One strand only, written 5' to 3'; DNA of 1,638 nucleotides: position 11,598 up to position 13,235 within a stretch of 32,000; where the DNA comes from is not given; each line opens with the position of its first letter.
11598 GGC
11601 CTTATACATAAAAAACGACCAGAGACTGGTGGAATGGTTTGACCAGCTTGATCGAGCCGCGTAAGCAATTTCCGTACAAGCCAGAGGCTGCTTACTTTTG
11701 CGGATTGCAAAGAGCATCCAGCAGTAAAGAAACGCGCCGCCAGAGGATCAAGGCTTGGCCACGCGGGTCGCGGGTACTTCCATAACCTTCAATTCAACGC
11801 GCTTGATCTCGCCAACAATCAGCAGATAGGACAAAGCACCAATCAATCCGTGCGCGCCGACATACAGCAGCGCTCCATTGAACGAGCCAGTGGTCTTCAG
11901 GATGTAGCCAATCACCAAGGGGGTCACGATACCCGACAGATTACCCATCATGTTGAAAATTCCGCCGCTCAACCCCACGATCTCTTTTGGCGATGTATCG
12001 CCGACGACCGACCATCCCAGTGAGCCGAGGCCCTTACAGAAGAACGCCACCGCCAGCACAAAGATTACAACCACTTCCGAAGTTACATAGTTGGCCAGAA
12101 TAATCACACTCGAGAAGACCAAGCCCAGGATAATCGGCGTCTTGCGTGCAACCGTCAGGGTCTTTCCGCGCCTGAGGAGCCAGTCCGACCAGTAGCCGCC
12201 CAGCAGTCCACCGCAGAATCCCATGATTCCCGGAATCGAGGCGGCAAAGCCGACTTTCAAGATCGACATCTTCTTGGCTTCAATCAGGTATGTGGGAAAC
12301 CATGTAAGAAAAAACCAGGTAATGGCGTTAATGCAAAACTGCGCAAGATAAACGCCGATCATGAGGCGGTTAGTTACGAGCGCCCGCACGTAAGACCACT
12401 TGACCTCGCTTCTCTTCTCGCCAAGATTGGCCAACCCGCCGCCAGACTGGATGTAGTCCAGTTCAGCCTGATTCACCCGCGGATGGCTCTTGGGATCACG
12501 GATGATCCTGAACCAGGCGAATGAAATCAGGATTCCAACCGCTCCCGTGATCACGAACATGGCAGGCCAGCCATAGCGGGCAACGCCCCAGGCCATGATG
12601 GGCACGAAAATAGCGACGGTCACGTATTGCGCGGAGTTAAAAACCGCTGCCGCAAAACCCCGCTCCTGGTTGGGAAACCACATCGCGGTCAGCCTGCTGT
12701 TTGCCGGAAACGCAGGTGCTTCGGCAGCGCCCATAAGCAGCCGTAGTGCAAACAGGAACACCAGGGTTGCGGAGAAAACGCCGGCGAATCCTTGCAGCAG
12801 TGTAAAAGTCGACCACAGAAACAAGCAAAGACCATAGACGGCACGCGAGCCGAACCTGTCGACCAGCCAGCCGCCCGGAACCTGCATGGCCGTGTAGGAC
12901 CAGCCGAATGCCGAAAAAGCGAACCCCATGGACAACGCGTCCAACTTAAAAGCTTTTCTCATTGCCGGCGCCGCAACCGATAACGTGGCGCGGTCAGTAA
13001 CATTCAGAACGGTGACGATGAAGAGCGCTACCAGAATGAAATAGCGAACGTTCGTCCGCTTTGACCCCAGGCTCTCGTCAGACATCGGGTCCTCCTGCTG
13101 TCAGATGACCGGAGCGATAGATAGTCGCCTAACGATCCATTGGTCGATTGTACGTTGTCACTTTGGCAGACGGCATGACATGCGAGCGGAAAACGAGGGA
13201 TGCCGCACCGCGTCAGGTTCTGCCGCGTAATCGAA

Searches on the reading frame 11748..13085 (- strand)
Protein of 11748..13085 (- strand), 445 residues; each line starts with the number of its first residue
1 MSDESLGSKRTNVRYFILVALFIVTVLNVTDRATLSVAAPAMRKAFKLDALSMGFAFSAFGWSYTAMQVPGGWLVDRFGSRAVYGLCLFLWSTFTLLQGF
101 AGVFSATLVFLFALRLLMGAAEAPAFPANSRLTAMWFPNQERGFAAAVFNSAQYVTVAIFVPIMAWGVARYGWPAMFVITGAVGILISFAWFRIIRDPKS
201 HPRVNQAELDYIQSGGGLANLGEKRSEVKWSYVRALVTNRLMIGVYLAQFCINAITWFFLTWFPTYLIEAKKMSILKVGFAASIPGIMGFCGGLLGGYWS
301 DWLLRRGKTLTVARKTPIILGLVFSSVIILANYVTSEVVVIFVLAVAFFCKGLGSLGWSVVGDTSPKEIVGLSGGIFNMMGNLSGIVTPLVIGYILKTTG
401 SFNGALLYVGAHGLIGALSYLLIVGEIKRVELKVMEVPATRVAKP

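Call 3: search_protein_families(library=pfam, proteins=[window:11748-13085:-])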
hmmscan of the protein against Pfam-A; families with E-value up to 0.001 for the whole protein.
window:11748-13085:- (445 aa): 1 family
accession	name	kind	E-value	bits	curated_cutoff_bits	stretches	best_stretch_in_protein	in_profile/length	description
PF07690.21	MFS_1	-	1.3e-53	182.6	33.4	2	21-309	1-271/347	Major Facilitator Superfamily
